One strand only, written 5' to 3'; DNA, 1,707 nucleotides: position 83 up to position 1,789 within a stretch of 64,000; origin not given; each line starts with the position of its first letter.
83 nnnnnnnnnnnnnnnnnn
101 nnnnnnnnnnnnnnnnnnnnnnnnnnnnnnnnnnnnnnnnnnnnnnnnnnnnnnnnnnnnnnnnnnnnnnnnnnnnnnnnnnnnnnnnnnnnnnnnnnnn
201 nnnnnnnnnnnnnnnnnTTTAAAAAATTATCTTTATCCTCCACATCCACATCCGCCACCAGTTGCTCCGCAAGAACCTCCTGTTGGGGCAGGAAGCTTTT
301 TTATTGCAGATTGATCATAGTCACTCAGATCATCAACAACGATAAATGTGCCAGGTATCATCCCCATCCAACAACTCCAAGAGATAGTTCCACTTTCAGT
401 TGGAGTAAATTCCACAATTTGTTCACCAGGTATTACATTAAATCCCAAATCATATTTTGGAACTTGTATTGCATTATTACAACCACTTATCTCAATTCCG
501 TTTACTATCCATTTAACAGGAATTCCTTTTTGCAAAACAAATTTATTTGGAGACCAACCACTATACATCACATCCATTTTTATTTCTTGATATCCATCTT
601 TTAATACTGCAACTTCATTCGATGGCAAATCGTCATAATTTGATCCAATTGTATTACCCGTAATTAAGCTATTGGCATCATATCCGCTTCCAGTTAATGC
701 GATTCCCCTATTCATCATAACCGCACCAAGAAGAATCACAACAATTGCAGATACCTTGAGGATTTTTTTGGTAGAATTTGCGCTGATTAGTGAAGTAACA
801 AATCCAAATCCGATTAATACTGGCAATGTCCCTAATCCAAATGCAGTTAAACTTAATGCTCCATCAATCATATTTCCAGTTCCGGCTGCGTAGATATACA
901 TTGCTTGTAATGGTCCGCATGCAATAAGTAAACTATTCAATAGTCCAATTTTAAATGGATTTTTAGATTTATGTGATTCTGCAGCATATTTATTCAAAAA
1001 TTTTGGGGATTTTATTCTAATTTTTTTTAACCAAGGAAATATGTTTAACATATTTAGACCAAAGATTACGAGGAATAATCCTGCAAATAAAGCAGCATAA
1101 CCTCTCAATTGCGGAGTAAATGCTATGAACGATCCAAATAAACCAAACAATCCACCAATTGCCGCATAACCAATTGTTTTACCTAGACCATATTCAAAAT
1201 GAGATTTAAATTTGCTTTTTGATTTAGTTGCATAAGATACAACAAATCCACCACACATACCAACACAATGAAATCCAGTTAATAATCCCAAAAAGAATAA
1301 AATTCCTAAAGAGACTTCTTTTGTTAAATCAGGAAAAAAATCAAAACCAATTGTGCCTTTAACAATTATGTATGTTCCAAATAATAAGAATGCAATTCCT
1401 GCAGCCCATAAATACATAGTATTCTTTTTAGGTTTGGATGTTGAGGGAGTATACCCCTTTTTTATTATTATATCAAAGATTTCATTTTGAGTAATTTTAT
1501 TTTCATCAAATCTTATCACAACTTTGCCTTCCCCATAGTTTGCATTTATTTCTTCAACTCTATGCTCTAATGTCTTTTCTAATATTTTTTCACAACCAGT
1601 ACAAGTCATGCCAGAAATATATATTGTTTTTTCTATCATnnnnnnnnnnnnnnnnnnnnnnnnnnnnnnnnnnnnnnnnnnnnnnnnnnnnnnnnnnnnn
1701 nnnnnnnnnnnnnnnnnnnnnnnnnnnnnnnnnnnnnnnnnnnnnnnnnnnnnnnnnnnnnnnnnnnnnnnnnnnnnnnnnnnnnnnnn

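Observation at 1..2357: Copper-handling cluster with an unusual HMA / DsbD_2-like transmembrane / cupredoxin fusion protein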

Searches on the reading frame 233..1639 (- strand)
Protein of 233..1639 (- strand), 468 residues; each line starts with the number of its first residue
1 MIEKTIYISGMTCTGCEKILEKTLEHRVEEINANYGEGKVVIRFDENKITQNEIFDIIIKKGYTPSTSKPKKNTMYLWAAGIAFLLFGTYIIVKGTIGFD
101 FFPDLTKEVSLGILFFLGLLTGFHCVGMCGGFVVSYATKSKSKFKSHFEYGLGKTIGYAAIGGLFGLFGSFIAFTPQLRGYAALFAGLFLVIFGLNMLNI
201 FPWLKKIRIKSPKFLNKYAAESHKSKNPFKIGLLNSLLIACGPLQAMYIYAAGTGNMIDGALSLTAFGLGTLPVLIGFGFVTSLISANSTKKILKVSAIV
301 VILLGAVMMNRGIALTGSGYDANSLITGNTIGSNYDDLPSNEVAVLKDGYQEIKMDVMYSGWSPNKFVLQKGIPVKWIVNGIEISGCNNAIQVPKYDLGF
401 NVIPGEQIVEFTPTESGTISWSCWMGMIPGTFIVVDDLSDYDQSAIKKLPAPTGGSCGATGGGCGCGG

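Call 7: search_protein_families(library=pfam, proteins=[window:233-1639:-], max_evalue=0.1)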
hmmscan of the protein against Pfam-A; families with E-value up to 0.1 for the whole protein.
window:233-1639:- (468 aa): 5 families
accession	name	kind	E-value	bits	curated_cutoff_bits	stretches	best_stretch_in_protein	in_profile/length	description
PF13386.12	DsbD_2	-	1.9e-46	158.9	24.9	1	114-306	2-198/199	Cytochrome C biogenesis protein transmembrane region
PF00403.32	HMA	-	6.5e-09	36.5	24.8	1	5-63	1-61/62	Heavy-metal-associated domain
PF02683.22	DsbD_TM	-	1.6e-07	31.3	27.1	1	132-307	31-212/219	Cytochrome C biogenesis protein transmembrane domain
PF19991.5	HMA_2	-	0.038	14.4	30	1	27-61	44-78/154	Heavy metal associated domain 2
PF03918.19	CcmH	-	0.044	13.5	25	0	71-93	93-115/143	Cytochrome C biogenesis protein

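Call 8: search_protein_families(library=ncbifam, proteins=[window:233-1639:-], max_evalue=0.1)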
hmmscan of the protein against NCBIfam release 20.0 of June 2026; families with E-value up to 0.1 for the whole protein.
window:233-1639:- (468 aa): 12 families
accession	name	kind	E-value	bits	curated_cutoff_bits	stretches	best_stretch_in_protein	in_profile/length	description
NF033556.1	MerTP_fusion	equivalog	8.3e-10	38.6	180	1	4-64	122-184/186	mercuric transport protein MerTP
NF033795.1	chaper_CopZ_Bs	exception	5.6e-09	36.1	91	1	4-64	2-64/66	copper chaperone CopZ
TIGR00003.1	TIGR00003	subfamily_domain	3.3e-07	30.4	62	1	4-63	2-63/66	copper ion binding protein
NF041115.1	UxxU_metal_bind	equivalog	7.9e-07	29.1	95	1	6-64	8-68/74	metal-binding (seleno)protein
NF033794.2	chaper_CopZ_Eh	exception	9.4e-07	28.9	95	1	4-64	2-64/68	copper chaperone CopZ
NF001419.0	PRK00293.1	subfamily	0.0033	16.1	330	1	140-276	208-347/574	protein-disulfide reductase DsbD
NF047957.1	CopZ_AFE_1862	equivalog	0.0086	16.5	85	1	6-63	3-59/62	CopZ family metallochaperone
NF010311.1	PRK13748.1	subfamily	0.0099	14.8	600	1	5-71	2-69/560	mercury(II) reductase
TIGR02052.1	MerP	equivalog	0.021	15.3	92.55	1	5-67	26-89/92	mercury resistance system periplasmic binding protein MerP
NF045683.1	MerT_CopZ_Se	exception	0.042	13.3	375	1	5-70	165-232/235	MerT/CopZ fusion-like heavy metal transport selenoprotein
NF033781.1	chaper_CopP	exception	0.044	14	112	0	4-64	2-63/65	copper-binding metallochaperone CopP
NF008262.1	PRK11033.1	equivalog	0.097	11.1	1005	0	6-73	45-112/731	zinc/cadmium/mercury/lead-transporting ATPase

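Call 9: find_homologous_proteins(query=window:233-1639:-, max_evalue=0.00001)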
Query window:233-1639:- (468 aa): 3801 proteins with E <= 0.00001 among 8000 candidates; the best 120 are listed.
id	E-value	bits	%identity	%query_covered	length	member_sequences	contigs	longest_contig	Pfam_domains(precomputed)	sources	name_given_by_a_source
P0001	0.0e+0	1056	100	100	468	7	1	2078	PF00403.33,PF02683.23,PF13386.13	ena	-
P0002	1.8e-262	889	82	97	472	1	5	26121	PF00403.33,PF02683.23,PF13386.13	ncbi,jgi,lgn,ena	-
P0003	7.3e-262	887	83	97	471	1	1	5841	PF00403.33,PF02683.23,PF13386.13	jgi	-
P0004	1.9e-257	873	80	100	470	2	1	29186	PF00403.33,PF02683.23,PF13386.13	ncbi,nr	ncbi:hypothetical protein HOD61_02480 [archaeon]|nr:hypothetical protein [archaeon]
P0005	4.8e-257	871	81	97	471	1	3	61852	PF00403.33,PF02683.23,PF13386.13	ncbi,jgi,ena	-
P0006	5.7e-257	871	81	97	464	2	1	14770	PF00403.33,PF02683.23,PF13386.13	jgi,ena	jgi:sulfite exporter TauE/SafE/copper chaperone CopZ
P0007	5.8e-230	782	72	97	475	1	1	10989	PF00403.33,PF02683.23,PF13386.13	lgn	-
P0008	2.0e-223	761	70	97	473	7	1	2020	PF00403.33,PF02683.23,PF13386.13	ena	-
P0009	7.6e-222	755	69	97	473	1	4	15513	PF00403.33,PF02683.23,PF13386.13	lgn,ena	-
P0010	2.5e-221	754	69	96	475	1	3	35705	PF00403.33,PF02683.23,PF13386.13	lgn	-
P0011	1.1e-218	745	69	96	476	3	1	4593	PF00403.33,PF02683.23,PF13386.13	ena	-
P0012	1.2e-216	738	69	96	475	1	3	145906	PF00403.33,PF02683.23,PF13386.13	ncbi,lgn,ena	-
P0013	2.3e-216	737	70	95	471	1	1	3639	PF00403.33,PF02683.23,PF13386.13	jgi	-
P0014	2.7e-216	737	70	96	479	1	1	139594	PF00403.33,PF02683.23,PF13386.13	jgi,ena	jgi:uncharacterized protein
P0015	7.7e-216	736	69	96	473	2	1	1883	PF00403.33,PF02683.23,PF13386.13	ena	-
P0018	1.1e-176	606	48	95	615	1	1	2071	PF00403.33,PF13473.13,PF02683.23,PF13386.13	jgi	-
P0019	1.9e-175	602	47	96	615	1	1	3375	PF00403.33,PF13473.13,PF02683.23,PF13386.13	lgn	-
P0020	6.8e-171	587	49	94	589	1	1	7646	PF00403.33,PF13473.13,PF13386.13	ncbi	ncbi:MAG: sulfite exporter TauE/SafE family protein [Candidatus Altiarchaeota archaeon]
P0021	8.5e-171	587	48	93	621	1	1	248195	PF00403.33,PF13473.13,PF13386.13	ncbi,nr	ncbi:Cytochrome C biogenesis protein transmembrane region [uncultured archaeon]|nr:Cytochrome C biog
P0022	3.5e-170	585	47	92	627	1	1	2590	PF00403.33,PF13473.13,PF13386.13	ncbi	-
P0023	1.3e-169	583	49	96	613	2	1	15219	PF00403.33,PF13473.13,PF13386.13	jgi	-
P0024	3.2e-166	572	48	92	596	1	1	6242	PF00403.33,PF13473.13,PF13386.13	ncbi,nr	ncbi:MAG: sulfite exporter TauE/SafE family protein [Candidatus Altiarchaeota archaeon]|nr:sulfite e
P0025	1.2e-164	567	49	92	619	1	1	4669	PF00403.33,PF13473.13,PF13386.13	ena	-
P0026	1.7e-164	566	47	94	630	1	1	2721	PF00403.33,PF13473.13,PF02683.23,PF13386.13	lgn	-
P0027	2.3e-164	566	45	92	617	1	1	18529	PF00403.33,PF13473.13,PF02683.23,PF13386.13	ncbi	-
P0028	4.3e-162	558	46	97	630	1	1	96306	PF00403.33,PF13473.13,PF13386.13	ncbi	ncbi:MAG: sulfite exporter TauE/SafE family protein [Candidatus Altiarchaeota archaeon]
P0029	6.6e-162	558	45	95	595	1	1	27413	PF00403.33,PF13473.13,PF13386.13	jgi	jgi:sulfite exporter TauE/SafE/plastocyanin domain-containing protein/copper chaperone CopZ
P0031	1.3e-160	553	48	93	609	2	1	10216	PF00403.33,PF13473.13,PF13386.13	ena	-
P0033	1.2e-159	550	55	74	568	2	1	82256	PF13473.13,PF02683.23,PF13386.13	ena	-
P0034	1.4e-159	550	47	92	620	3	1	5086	PF00403.33,PF13473.13,PF02683.23,PF13386.13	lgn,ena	-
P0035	2.1e-159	549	46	95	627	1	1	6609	PF00403.33,PF13473.13,PF13386.13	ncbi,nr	ncbi:MAG: sulfite exporter TauE/SafE family protein [Candidatus Altiarchaeota archaeon]|nr:sulfite e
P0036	5.5e-159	548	49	92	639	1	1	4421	PF00403.33,PF13473.13,PF13386.13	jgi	-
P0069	1.2e-152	527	50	94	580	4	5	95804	PF00403.33,PF13473.13,PF13386.13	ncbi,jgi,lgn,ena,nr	ncbi:MAG TPA: sulfite exporter TauE/SafE family protein [Candidatus Nanoarchaeia archaeon]|nr:sulfit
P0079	1.3e-151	524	54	99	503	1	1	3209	PF00403.33,PF13473.13,PF13386.13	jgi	jgi:sulfite exporter TauE/SafE/copper chaperone CopZ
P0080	1.8e-151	523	52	97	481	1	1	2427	PF00403.33,PF13473.13,PF02683.23,PF13386.13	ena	-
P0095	7.0e-150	518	52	96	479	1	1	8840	PF00403.33,PF13473.13,PF13386.13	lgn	-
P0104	7.2e-149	515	52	96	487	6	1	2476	PF00403.33,PF13473.13,PF02683.23,PF13386.13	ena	-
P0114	3.5e-148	512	51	96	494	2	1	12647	PF00403.33,PF13473.13,PF02683.23,PF13386.13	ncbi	ncbi:MAG: sulfite exporter TauE/SafE family protein [archaeon]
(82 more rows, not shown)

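Call 10: search_solved_structures(query=window:233-1639:-, max_evalue=1, show_alignments=2)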
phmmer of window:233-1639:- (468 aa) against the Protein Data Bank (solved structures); distinct sequences matched with E-value up to 1: 22.
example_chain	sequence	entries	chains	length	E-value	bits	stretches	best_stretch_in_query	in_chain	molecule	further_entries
2mry_A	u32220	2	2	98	1.7e-12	50.1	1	344-434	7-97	Uncharacterized protein | CupA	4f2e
4f2f_A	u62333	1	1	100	6.3e-06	28.5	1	344-436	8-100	Cation-transporting ATPase, E1-E2 family protein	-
1k0v_A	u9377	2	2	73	1.6e-05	27.2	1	2-64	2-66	CopZ | similar to mercuric transport protein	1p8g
2qif_A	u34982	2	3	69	1.7e-05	27.1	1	2-64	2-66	Copper chaperone copZ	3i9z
3j09_A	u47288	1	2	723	0.00035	22.7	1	2-63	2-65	copper-exporting P-type ATPase A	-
1p6t_A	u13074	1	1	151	0.0011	21.2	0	5-69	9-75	Potential copper-transporting ATPase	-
2l3m_A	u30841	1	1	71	0.0021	20.2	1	3-64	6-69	Copper-ion-binding protein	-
2ew9_A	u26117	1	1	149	0.0026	19.8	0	6-64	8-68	Copper-transporting ATPase 2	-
6ff2_A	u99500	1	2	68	0.0027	19.8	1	3-63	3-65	Copper chaperone CopZ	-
2rml_A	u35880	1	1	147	0.0046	19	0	7-64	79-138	Copper-transporting P-type ATPase copA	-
5x1y_B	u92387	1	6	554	0.0073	18.4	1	6-47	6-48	Mercuric reductase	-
2ofg_X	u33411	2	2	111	0.013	17.6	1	6-71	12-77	Zinc-transporting ATPase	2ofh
2ldi_A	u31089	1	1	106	0.016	17.3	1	6-71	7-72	Zinc-transporting ATPase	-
1afi_A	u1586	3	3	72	0.031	16.3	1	5-66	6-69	MERP | MERCURIC TRANSPORT PROTEIN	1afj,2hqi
3bl5_A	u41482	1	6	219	0.072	15.1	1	44-108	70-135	Queuosine biosynthesis protein queC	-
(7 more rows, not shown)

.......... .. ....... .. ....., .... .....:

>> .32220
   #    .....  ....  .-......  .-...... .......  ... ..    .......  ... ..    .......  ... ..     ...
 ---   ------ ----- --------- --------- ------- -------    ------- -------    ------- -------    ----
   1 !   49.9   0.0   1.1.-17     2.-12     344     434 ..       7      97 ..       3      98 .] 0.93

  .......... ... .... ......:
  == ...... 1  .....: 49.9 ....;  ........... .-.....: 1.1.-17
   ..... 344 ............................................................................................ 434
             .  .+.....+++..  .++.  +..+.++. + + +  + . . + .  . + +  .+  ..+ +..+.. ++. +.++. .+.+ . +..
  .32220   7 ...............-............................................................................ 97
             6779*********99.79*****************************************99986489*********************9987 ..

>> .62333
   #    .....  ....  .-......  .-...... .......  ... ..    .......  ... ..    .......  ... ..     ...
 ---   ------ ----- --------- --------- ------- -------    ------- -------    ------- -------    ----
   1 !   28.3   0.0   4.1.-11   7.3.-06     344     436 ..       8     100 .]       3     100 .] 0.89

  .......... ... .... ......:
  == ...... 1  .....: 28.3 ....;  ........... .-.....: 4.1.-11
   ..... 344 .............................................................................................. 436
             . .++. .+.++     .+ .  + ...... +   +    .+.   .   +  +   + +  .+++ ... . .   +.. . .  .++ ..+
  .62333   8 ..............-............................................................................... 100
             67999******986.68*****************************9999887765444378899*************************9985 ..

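Call 12: find_encoding_contigs(protein=P0005, flank=8000, max_places=3)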
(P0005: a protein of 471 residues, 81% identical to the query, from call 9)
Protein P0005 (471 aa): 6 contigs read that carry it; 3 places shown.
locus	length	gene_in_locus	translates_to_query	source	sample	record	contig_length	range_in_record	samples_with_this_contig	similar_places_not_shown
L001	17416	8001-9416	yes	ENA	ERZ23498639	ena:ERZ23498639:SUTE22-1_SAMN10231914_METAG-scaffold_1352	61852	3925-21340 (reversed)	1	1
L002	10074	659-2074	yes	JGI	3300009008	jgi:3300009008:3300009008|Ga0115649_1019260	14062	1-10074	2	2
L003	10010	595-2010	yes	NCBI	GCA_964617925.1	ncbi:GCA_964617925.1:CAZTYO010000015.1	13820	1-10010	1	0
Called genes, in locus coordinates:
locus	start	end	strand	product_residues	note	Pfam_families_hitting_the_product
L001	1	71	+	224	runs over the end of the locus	PF00254:FKBP_C, PF22199:FKBP26_IF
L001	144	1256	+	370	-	PF00091:Tubulin, PF12327:FtsZ_C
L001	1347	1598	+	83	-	-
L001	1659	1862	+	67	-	PF00584:SecE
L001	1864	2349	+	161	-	PF03439:Spt5-NGN, PF23291:KOW4_SPT5 (faint), PF00467:KOW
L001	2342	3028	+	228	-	PF03946:Ribosomal_L11_N, PF00298:Ribosomal_L11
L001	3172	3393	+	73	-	PF01780:Ribosomal_L37ae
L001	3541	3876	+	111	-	-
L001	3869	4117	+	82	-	PF03685:UPF0147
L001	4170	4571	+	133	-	PF04472:SepF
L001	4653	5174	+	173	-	PF03367:Zn_ribbon_ZPR1 (weak), PF22794:jr-ZPR1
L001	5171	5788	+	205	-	PF01866:Diphthamide_syn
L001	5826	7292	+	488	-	PF00587:tRNA-synt_2b, PF03129:HGTP_anticodon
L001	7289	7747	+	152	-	PF24034:DUF7343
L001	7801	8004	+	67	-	PF00403:HMA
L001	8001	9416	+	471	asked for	PF00403:HMA, PF02683:DsbD_TM (weak), PF13386:DsbD_2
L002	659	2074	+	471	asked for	PF00403:HMA, PF02683:DsbD_TM (weak), PF13386:DsbD_2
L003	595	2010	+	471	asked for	PF00403:HMA, PF02683:DsbD_TM (weak), PF13386:DsbD_2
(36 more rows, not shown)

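Call 13: find_encoding_contigs(protein=P0004, flank=8000, max_places=2)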
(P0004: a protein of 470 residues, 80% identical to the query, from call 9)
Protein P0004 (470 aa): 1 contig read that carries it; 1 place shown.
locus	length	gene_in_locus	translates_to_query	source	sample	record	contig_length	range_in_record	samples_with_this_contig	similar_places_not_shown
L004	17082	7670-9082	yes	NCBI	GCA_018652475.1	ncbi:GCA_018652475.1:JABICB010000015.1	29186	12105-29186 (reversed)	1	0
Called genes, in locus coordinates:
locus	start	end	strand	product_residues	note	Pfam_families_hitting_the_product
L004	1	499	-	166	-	PF03050:DDE_Tnp_IS66 (weak)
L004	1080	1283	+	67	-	-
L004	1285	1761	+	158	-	PF03439:Spt5-NGN, PF23291:KOW4_SPT5 (faint), PF00467:KOW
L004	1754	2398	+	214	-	PF03946:Ribosomal_L11_N, PF00298:Ribosomal_L11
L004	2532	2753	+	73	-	PF01780:Ribosomal_L37ae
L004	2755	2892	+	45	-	-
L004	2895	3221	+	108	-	PF01920:Prefoldin_2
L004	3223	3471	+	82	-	PF03685:UPF0147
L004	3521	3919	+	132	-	PF04472:SepF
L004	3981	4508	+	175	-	PF03367:Zn_ribbon_ZPR1, PF22794:jr-ZPR1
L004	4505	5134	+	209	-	PF01866:Diphthamide_syn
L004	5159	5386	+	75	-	-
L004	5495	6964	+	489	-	PF00587:tRNA-synt_2b, PF03129:HGTP_anticodon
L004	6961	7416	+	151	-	PF24034:DUF7343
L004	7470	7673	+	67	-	PF00403:HMA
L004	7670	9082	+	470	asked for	PF00403:HMA, PF02683:DsbD_TM (weak), PF13386:DsbD_2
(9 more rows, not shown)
